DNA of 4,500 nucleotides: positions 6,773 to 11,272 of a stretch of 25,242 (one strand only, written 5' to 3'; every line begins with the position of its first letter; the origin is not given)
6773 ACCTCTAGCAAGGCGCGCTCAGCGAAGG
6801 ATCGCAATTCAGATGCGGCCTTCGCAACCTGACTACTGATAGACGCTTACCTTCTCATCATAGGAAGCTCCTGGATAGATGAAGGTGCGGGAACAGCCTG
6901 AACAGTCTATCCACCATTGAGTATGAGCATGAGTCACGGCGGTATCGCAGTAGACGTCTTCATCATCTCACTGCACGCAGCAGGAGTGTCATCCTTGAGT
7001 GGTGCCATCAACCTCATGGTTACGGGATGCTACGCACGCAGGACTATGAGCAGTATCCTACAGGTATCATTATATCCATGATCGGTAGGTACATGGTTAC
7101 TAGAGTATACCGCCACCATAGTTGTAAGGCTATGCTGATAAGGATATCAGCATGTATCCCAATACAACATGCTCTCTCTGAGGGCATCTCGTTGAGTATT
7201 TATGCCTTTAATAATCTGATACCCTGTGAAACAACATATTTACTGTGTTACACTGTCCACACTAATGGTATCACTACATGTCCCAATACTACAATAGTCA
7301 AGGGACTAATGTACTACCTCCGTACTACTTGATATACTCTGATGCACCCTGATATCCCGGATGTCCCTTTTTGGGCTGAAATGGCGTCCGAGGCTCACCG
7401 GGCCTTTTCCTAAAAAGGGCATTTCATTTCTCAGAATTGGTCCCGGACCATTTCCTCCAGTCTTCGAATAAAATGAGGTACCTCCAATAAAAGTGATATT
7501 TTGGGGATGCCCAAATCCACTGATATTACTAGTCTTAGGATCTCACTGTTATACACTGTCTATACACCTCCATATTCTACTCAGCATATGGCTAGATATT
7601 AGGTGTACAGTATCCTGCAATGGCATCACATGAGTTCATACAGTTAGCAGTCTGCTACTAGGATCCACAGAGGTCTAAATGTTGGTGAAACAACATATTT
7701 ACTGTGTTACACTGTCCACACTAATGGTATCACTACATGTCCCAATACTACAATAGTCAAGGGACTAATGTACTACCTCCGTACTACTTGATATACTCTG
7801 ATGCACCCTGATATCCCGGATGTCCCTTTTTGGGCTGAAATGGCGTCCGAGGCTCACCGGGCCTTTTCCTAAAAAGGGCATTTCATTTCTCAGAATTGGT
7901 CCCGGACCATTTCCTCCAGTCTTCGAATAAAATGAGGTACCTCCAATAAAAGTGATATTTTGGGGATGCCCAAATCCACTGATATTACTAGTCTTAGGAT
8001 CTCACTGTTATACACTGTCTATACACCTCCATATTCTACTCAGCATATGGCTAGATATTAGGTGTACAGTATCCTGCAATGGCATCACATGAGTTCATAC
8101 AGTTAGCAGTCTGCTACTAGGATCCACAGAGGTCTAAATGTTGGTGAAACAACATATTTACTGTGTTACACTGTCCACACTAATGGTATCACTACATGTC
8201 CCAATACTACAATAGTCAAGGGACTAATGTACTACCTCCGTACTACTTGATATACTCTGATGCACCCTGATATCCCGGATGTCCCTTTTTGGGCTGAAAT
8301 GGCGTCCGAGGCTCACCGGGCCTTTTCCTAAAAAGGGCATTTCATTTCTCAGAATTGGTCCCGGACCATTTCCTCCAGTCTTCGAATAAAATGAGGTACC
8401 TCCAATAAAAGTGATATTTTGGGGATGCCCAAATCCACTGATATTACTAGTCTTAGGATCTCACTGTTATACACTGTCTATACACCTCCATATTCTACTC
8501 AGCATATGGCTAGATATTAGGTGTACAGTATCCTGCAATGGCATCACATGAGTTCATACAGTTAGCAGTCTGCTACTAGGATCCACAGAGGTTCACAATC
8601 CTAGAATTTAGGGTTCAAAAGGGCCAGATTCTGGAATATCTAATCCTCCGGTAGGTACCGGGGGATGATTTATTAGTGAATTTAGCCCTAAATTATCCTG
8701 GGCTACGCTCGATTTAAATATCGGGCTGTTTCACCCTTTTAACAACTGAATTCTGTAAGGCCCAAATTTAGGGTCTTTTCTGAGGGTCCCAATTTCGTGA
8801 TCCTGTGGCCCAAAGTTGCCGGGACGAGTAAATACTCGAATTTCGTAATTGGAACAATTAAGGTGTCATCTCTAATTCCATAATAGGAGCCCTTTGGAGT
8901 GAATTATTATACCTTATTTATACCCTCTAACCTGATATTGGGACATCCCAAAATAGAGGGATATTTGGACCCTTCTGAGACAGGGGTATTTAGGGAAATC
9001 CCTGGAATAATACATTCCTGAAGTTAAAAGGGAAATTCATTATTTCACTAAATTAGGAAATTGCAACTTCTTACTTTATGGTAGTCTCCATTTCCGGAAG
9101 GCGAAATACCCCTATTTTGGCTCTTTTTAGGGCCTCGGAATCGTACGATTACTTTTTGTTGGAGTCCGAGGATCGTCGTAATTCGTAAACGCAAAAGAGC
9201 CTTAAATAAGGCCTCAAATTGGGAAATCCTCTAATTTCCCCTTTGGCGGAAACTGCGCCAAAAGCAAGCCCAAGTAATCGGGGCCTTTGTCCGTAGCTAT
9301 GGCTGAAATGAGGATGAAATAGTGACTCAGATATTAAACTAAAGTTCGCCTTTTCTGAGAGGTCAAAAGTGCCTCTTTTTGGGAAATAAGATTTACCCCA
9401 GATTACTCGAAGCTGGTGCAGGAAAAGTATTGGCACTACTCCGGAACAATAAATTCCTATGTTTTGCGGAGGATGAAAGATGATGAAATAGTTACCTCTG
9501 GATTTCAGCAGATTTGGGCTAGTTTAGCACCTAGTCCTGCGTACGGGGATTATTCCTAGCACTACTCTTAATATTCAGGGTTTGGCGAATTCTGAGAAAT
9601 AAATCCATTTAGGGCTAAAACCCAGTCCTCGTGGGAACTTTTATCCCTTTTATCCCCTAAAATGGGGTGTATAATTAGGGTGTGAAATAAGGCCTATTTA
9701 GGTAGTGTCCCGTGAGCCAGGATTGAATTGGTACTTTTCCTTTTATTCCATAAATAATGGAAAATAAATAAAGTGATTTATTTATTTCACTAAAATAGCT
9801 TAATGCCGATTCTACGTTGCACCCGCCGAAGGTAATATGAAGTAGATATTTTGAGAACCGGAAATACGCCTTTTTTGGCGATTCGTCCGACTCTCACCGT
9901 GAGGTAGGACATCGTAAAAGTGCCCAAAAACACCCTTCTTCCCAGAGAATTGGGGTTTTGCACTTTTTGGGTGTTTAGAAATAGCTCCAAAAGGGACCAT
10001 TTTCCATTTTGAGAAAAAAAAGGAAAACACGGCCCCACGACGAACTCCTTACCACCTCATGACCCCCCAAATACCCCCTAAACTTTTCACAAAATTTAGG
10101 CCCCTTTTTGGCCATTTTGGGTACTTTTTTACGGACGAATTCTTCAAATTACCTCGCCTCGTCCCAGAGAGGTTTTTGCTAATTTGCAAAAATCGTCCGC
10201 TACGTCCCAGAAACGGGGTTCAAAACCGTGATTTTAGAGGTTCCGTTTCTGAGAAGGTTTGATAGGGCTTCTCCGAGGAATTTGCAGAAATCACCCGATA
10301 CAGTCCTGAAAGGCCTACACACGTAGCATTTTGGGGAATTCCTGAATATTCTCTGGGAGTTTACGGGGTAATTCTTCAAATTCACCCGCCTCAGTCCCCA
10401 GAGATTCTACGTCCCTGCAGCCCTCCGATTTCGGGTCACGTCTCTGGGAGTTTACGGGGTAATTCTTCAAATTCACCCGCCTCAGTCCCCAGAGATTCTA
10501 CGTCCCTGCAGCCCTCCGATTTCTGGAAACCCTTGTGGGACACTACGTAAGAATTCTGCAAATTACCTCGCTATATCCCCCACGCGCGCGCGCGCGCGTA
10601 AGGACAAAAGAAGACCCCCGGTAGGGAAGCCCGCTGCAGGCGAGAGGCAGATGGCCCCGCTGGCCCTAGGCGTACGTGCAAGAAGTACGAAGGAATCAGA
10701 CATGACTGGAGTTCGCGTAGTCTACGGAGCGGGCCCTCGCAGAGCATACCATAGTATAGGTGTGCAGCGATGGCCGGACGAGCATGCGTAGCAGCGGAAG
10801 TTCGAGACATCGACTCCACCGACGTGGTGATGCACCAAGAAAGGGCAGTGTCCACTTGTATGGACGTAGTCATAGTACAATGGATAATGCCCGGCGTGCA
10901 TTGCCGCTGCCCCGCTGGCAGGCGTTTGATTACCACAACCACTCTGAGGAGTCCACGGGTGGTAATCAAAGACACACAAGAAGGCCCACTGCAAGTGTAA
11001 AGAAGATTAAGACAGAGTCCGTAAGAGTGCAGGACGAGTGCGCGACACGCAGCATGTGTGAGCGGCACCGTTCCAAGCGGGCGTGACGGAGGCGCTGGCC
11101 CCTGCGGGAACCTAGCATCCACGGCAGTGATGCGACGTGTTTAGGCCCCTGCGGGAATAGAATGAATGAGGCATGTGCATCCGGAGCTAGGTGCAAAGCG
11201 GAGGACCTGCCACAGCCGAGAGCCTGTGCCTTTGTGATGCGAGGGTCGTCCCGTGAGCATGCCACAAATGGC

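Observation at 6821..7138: Isolated internal cox1 fragment using TGA=Trp, suggesting a diplonemid-type fragmented mitochondrial gene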

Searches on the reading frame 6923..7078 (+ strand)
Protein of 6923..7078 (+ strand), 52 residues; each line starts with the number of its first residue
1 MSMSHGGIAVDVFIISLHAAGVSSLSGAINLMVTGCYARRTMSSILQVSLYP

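Call 63: list_cluster_members(proteins=[window:6923-7078:+, window:6929-7078:+, window:6917-7078:+, window:7027-7329:+, window:23276-23563:-, window:22658-23053:-, window:21031-21426:-, window:20605-20991:-])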
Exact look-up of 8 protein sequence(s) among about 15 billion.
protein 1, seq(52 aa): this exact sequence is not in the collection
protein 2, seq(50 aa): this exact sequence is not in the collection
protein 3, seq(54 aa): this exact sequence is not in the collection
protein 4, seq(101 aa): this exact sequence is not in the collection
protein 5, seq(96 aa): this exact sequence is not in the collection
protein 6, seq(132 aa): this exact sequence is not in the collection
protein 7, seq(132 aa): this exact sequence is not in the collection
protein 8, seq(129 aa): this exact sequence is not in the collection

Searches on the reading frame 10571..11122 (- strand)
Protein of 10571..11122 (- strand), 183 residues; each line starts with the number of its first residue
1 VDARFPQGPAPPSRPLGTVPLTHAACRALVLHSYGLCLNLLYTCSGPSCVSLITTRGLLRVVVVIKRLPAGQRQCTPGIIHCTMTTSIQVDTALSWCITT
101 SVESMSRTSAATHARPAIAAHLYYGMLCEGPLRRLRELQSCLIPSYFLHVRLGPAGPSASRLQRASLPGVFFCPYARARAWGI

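Call 29: list_cluster_members(proteins=[window:10571-11122:-, window:13694-14206:+, window:13194-13676:-, window:14198-14596:-, window:12571-12969:-, window:12145-12534:-, window:15484-15789:+, window:14816-15106:-, window:9149-9436:-, window:9790-10038:-])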
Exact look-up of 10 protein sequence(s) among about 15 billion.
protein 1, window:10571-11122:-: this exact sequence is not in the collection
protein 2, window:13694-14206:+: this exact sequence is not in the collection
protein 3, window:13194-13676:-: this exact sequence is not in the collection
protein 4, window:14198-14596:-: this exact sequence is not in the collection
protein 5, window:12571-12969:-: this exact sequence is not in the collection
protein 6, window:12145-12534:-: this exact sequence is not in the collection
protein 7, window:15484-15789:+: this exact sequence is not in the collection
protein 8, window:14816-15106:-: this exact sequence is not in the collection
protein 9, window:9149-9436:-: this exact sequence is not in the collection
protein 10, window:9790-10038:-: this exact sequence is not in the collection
